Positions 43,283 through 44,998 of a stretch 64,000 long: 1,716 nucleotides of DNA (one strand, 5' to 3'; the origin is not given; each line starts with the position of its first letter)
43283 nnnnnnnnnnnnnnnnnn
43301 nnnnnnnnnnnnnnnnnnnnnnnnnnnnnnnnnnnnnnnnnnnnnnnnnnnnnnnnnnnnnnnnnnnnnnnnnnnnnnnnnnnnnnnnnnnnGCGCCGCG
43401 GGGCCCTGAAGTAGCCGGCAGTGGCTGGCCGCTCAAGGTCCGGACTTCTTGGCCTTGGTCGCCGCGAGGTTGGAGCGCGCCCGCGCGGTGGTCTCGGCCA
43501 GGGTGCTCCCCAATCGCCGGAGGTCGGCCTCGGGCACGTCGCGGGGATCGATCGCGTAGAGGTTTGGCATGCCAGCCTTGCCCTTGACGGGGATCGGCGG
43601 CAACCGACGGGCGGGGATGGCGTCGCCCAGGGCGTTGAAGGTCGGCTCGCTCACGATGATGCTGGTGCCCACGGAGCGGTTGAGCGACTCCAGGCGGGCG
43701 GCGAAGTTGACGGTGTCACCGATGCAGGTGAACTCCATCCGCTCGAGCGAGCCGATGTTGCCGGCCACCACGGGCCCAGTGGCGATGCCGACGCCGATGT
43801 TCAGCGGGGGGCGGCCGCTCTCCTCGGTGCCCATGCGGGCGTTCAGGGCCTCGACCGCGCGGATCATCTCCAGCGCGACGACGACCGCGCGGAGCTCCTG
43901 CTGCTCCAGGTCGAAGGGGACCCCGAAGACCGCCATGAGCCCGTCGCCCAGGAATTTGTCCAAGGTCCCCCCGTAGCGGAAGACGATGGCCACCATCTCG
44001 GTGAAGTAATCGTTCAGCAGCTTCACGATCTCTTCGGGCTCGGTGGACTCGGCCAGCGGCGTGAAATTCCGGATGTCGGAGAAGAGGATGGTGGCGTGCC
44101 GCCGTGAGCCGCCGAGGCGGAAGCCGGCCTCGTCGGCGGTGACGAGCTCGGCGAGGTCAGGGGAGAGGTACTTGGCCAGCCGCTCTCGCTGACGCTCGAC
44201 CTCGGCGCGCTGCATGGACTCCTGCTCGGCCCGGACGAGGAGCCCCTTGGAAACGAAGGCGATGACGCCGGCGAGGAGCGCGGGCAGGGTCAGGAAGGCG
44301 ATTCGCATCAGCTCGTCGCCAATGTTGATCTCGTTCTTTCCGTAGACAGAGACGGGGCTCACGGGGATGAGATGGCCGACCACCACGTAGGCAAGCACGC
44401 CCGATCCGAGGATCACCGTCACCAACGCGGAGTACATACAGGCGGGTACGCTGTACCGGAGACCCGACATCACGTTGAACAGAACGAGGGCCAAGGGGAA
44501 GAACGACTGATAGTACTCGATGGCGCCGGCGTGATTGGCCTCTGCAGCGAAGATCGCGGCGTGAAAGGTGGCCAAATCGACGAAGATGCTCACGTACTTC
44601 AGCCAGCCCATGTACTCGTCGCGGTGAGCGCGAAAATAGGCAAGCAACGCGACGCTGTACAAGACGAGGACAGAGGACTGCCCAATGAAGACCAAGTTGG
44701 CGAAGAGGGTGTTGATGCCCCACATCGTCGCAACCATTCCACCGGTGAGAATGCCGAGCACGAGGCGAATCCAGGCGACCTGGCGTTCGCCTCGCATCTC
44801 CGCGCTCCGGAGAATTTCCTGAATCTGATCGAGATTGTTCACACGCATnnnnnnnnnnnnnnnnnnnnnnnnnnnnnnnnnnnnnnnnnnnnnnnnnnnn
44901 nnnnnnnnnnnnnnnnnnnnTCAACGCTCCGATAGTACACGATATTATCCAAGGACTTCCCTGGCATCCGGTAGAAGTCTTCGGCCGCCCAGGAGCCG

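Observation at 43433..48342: Candidate uncharacterised peptide-modification (RiPP-like) cassette: leader-like peptide + alpha/alpha-toroid repeat enzyme + adenylate cyclase, divergent from an RRE-M50 protease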

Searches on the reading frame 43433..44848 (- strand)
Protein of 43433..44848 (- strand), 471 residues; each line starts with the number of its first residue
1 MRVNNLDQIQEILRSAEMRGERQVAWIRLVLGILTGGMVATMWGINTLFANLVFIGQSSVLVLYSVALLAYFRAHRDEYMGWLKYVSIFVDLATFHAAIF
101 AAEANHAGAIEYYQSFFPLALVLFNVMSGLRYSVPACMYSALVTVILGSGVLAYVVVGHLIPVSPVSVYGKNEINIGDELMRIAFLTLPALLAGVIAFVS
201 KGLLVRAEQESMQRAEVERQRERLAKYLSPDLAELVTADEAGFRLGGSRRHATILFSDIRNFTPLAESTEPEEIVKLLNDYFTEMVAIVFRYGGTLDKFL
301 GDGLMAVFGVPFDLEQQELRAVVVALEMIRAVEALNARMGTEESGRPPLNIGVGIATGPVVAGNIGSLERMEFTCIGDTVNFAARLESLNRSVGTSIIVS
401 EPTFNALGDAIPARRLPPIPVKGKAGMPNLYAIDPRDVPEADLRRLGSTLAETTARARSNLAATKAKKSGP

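Call 7: search_protein_families(library=pfam, proteins=[window:43433-44848:-], max_evalue=0.1)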
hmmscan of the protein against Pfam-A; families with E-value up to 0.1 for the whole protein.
window:43433-44848:- (471 aa): 1 family
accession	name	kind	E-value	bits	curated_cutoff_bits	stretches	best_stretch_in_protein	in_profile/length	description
PF00211.25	Guanylate_cyc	-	7e-27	94.6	21.9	1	251-427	8-176/183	Adenylate and Guanylate cyclase catalytic domain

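Call 8: search_protein_families(library=ncbifam, proteins=[window:43433-44848:-], max_evalue=0.1)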
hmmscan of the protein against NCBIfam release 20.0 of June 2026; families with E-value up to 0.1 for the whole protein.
window:43433-44848:- (471 aa): 1 family
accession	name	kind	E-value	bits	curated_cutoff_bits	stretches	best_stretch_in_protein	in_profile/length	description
TIGR03903.1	TOMM_kin_cyc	equivalog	1.1e-10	40.1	705.75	1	247-407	283-436/1267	TOMM system kinase/cyclase fusion protein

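Call 97: search_protein_families(library=padloc, proteins=[window:43433-44848:-], max_evalue=0.01)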
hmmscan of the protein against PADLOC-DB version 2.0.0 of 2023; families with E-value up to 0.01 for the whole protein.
window:43433-44848:- (471 aa): 12 families
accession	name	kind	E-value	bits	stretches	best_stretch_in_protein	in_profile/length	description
PDLC00734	PycC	-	3e-28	97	1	208-411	140-349/374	Pycsar cyclase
PDLC02367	PycC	-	5e-21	73.2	1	244-409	36-194/226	-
PDLC00766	PycC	-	4.2e-14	50.5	1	249-409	41-197/232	Pycsar cyclase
PDLC02368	PycC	-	5.4e-12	43.8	1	247-406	40-199/234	-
PDLC02369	PycC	-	5.6e-11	40.5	1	253-407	48-191/248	-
PDLC02370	PycC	-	2.6e-10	38.2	1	249-389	79-222/340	-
PDLC00765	PycC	-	6.2e-10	36.7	1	250-410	256-415/477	Pycsar cyclase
PDLC02366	PycC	-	3.8e-09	34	1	267-393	67-189/486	-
PDLC00762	PycC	-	1e-06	25.9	1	272-392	74-193/508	Pycsar cyclase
PDLC00764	PycC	-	1.8e-05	21.8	1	248-387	91-235/449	Pycsar cyclase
PDLC00763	PycC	-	0.00098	16.6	1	255-409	57-209/268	Pycsar cyclase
PDLC00767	PycC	-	0.0027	15.1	1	255-326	96-164/337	Pycsar cyclase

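Call 99: search_solved_structures(query=window:43433-44848:-, max_evalue=1e-10)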
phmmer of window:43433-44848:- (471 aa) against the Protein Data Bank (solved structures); distinct sequences matched with E-value up to 1e-10: 41.
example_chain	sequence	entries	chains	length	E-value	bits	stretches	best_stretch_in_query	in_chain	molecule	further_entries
6fht_A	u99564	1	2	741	1.1e-40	143.2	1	213-415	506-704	Bacteriophytochrome,Adenylate cyclase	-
2w01_A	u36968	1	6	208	7.8e-38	133.8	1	244-416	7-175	ADENYLATE CYCLASE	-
3r5g_A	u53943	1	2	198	3.9e-32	115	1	244-433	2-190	CyaB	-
1wc0_A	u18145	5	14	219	3.7e-27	98.6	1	248-400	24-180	ADENYLATE CYCLASE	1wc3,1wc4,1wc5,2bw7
1wc1_A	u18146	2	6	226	5.2e-27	98.1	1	249-400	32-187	ADENYLATE CYCLASE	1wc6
5x4t_A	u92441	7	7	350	6.6e-27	97.8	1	221-435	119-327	Photoactivated adenylyl cyclase | Family 3 adenylate cyclase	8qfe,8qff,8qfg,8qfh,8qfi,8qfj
9f1z_A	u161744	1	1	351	6.6e-27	97.8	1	221-435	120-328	Family 3 adenylate cyclase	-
5x4u_A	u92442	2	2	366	6.7e-27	97.8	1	221-435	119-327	Photoactivated adenylyl cyclase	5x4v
4yus_A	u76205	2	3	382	7.5e-27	97.6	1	221-435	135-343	Family 3 adenylate cyclase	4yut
9f1w_A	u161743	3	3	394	8.2e-27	97.5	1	221-435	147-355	Family 3 adenylate cyclase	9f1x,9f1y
7yzi_A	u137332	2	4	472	6.6e-23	84.6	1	181-435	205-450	Adenylate cyclase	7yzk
7yz9_A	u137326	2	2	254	5.1e-22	81.7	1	207-434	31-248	Adenylate cyclase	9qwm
4p2f_A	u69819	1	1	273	1.6e-21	80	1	213-435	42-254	Adenylate cyclase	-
4p2x_A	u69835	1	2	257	3e-21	79.2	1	213-435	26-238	Adenylate cyclase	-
4p2m_A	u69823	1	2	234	3.8e-21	78.8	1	214-435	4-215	Adenylate cyclase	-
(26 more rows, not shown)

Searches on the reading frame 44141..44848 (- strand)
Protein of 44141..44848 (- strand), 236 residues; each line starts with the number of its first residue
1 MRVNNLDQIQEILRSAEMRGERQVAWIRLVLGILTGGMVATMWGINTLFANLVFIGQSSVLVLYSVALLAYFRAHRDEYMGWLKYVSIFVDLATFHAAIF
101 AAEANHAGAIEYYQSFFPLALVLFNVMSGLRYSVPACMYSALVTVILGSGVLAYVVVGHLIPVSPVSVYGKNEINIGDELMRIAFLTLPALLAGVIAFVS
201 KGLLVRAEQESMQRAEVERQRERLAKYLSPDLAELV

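Call 87: find_homologous_proteins(query=window:44141-44848:-, max_evalue=0.001)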
Query seq(236 aa) (236 aa): 1 proteins with E <= 0.001 among 7195 candidates.
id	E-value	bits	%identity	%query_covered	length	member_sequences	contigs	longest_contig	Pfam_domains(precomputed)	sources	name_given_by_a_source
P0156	6.7e-54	201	46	97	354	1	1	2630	PF00211.26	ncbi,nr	ncbi:MAG TPA: adenylate/guanylate cyclase domain-containing protein, partial [Sorangium sp.]|nr:aden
